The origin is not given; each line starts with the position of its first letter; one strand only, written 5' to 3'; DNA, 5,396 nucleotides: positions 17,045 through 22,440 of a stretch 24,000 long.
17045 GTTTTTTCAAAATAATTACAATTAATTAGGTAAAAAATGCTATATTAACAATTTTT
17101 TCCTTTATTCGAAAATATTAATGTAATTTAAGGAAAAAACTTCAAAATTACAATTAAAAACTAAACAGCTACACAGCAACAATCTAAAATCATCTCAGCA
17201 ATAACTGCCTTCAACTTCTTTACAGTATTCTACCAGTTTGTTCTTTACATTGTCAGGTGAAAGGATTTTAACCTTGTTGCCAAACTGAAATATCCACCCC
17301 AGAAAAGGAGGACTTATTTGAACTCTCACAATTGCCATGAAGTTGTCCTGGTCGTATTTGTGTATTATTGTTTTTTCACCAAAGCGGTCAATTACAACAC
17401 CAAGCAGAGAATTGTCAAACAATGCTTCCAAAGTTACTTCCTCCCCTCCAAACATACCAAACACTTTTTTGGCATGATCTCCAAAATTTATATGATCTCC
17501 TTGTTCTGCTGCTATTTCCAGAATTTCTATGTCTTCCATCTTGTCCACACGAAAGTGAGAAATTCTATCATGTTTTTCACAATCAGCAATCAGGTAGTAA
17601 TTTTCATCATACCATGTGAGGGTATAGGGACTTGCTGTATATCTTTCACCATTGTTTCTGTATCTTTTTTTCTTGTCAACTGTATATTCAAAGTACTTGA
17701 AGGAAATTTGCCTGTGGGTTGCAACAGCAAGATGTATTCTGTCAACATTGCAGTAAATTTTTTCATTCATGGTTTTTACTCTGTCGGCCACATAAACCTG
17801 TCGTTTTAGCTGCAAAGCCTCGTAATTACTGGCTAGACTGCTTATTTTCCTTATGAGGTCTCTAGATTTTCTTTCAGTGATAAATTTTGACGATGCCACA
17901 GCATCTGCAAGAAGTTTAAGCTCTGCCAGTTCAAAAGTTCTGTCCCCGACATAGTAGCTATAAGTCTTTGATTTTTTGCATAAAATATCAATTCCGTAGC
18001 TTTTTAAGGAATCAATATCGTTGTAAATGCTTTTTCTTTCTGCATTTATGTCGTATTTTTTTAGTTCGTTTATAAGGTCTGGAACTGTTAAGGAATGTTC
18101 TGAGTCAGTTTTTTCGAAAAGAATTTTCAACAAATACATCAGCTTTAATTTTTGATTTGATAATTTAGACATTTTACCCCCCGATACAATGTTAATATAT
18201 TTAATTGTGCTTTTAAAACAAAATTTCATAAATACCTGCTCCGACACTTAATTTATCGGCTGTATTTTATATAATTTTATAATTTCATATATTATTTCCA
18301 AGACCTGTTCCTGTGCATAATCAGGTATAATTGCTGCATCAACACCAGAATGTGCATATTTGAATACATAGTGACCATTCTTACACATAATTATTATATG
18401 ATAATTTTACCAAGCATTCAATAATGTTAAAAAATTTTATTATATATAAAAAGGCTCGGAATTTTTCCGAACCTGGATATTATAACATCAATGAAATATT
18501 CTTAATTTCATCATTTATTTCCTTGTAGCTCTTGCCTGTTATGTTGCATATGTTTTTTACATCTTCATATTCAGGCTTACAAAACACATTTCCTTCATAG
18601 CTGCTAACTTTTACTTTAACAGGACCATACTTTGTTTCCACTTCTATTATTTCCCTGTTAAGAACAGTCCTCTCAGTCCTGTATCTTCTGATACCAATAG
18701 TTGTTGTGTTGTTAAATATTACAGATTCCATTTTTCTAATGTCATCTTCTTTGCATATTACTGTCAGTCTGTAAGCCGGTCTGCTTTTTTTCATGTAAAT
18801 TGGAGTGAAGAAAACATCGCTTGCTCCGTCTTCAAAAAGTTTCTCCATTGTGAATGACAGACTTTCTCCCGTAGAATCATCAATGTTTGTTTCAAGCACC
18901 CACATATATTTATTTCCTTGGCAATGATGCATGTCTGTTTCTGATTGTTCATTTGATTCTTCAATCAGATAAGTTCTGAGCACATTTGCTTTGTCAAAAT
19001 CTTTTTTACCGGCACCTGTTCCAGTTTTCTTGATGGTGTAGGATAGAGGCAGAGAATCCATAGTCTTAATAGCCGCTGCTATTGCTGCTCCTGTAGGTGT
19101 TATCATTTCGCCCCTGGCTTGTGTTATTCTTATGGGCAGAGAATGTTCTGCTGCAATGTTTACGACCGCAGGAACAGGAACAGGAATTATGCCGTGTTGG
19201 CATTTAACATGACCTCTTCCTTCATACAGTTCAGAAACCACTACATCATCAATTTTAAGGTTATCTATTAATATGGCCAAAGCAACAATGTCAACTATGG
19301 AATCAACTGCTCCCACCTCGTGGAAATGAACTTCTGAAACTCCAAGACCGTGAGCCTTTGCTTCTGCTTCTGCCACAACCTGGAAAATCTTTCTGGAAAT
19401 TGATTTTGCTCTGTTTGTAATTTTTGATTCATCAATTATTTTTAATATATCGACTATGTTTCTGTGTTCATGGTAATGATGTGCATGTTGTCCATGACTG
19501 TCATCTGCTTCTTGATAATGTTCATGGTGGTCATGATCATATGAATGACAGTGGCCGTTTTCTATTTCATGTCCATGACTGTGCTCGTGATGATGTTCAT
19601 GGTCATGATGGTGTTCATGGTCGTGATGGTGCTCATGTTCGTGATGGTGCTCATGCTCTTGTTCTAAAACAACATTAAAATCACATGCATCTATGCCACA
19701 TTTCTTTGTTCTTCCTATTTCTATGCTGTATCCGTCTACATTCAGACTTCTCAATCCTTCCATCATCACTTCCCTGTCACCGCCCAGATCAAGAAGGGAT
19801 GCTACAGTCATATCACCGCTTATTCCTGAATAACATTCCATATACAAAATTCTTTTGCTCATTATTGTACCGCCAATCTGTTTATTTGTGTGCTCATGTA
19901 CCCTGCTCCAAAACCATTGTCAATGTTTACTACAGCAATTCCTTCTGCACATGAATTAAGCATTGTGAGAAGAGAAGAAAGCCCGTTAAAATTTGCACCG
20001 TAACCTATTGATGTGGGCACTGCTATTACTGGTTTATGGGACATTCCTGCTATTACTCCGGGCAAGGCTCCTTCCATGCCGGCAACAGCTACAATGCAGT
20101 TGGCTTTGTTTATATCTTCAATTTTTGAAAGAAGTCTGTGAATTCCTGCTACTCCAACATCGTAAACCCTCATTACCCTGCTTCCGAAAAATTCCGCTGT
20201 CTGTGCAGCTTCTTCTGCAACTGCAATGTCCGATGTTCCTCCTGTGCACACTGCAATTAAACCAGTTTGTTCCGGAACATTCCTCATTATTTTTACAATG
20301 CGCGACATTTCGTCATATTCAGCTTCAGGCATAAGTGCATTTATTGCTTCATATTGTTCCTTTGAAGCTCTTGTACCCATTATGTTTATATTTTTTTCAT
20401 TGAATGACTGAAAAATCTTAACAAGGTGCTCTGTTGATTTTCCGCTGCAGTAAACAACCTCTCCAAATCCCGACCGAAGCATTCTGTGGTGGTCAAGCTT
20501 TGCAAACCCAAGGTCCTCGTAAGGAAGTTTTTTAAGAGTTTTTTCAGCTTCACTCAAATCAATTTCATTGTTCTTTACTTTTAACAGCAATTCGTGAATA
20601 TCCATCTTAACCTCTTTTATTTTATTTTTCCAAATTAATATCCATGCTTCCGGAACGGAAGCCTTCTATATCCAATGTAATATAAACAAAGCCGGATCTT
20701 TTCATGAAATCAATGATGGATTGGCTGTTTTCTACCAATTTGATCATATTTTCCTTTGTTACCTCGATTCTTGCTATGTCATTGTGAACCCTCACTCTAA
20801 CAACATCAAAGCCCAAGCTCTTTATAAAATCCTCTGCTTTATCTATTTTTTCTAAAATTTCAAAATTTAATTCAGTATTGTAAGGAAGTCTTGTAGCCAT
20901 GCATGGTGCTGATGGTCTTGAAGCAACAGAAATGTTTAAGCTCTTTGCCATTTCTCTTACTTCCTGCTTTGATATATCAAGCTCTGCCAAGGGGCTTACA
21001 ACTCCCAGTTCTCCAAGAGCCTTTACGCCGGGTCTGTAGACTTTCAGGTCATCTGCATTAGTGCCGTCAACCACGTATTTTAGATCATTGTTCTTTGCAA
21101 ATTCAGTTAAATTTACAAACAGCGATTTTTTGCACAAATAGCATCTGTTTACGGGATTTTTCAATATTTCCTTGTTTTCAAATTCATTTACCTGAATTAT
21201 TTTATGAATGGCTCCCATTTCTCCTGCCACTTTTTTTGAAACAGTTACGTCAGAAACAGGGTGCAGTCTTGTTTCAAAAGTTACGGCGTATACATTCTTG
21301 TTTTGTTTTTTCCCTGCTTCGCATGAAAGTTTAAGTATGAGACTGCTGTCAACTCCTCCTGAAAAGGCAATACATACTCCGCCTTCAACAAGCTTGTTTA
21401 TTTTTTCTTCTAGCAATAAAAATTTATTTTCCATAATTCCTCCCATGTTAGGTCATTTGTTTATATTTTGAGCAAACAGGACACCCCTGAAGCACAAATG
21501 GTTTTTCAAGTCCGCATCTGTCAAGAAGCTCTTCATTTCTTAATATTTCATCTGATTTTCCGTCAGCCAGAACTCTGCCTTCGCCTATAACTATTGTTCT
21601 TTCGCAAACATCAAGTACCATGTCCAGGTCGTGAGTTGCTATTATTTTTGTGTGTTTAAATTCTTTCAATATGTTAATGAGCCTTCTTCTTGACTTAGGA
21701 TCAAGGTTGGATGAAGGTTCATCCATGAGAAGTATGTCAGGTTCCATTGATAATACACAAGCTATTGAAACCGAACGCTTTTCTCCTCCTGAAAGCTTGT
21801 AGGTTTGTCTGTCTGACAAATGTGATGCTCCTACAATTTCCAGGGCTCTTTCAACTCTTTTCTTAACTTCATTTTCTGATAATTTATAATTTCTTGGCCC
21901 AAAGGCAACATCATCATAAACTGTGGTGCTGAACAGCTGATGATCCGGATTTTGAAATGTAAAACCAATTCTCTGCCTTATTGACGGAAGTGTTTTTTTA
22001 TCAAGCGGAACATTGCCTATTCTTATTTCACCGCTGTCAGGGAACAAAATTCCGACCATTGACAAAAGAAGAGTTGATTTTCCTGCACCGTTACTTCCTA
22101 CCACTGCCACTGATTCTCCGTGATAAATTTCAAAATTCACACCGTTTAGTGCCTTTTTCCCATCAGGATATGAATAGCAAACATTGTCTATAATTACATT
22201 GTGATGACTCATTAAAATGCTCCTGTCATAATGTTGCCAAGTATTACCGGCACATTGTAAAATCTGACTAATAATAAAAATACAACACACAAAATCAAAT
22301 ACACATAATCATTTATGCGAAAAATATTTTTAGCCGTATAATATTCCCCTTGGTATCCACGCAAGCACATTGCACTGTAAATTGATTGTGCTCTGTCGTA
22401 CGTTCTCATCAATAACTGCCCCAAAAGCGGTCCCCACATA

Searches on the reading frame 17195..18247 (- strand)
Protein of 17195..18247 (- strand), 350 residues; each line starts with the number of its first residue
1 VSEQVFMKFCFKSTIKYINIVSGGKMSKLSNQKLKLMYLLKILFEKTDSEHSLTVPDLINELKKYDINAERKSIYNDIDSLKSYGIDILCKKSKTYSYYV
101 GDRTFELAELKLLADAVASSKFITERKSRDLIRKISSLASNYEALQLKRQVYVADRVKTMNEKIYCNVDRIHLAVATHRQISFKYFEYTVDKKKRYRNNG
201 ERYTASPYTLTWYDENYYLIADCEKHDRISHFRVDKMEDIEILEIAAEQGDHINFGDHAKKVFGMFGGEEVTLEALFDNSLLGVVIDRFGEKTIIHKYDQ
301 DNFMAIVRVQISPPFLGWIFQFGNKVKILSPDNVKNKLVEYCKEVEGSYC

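Call 7: search_protein_families(library=pfam, proteins=[window:17195-18247:-])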
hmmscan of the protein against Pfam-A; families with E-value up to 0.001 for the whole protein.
window:17195-18247:- (350 aa): 2 families
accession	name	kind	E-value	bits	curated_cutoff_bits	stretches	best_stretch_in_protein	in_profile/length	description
PF13280.12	WYL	-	3.9e-12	46.4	21.8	1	168-242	3-70/70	WYL domain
PF25583.1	WCX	-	3.3e-05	24.6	23.9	1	271-344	3-74/76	WCX domain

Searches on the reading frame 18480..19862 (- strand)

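Call 7: search_protein_families(library=pfam, proteins=[window:18480-19862:-])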
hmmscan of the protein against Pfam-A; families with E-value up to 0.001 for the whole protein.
window:18480-19862:- (460 aa): 1 family
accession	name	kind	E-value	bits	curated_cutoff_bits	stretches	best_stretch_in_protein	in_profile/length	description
PF01969.22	Ni_insertion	-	4.1e-137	457.7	22.1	1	6-449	1-374/375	Nickel insertion protein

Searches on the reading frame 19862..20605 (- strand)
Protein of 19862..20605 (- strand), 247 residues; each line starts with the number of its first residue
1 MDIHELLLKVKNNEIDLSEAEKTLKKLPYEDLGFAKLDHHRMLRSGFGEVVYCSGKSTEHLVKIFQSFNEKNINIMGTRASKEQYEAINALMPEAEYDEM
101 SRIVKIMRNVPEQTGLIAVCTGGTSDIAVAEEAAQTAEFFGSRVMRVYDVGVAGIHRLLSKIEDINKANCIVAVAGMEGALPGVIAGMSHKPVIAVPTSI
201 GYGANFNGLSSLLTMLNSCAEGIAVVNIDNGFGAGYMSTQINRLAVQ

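Call 7: search_protein_families(library=pfam, proteins=[window:19862-20605:-])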
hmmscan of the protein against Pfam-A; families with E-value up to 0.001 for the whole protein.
window:19862-20605:- (247 aa): 1 family
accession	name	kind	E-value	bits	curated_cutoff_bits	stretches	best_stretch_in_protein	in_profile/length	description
PF00731.26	AIRC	-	9.3e-19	67.9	30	1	117-243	2-128/148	AIR carboxylase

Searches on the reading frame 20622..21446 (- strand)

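Call 7: search_protein_families(library=pfam, proteins=[window:20622-21446:-])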
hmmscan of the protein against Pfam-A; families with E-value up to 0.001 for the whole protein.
window:20622-21446:- (274 aa): 7 families
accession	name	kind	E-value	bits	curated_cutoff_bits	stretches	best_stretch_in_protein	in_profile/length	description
PF01171.26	ATP_bind_3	-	4.5e-07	30.2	27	1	24-88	2-68/182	PP-loop family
PF02540.23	NAD_synthase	-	2.2e-06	27.4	21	1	7-172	4-168/242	NAD synthase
PF00733.27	Asn_synthase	-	6.1e-06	26.6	21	1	24-94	20-87/354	Asparagine synthase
PF06508.19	QueC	-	4.5e-05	23.5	22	1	26-90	4-64/210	Queuosine biosynthesis protein QueC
PF24167.1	DUF7411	-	7e-05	22.9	28.7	0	24-169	3-146/194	Family of unknown function (DUF7411)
PF03054.22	tRNA_Me_trans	-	0.00059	20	20.6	0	24-61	3-36/202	tRNA methyl transferase HUP domain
PF00764.25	Arginosuc_synth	-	0.0008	19.9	27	0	24-96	2-72/162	Arginosuccinate synthase N-terminal HUP domain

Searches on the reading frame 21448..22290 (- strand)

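Call 7: search_protein_families(library=pfam, proteins=[window:21448-22290:-])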
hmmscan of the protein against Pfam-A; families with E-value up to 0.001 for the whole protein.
window:21448-22290:- (280 aa): 5 families
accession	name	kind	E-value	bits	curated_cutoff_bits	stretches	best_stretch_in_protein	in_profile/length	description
PF00005.33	ABC_tran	-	1e-33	117.3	25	1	48-193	1-136/137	ABC transporter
PF13304.12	AAA_21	-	1e-11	45.9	27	1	163-221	235-299/304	AAA domain, putative AbiEii toxin, Type IV TA system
PF02463.25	SMC_N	-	1.6e-09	38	40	1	59-228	25-205/220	RecF/RecN/SMC N terminal domain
PF13555.12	AAA_29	-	0.00014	22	27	1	50-86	14-50/61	P-loop containing region of AAA domain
PF13558.12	SbcC_Walker_B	-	0.00065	20.3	27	0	154-209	21-89/90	SbcC/RAD50-like, Walker B motif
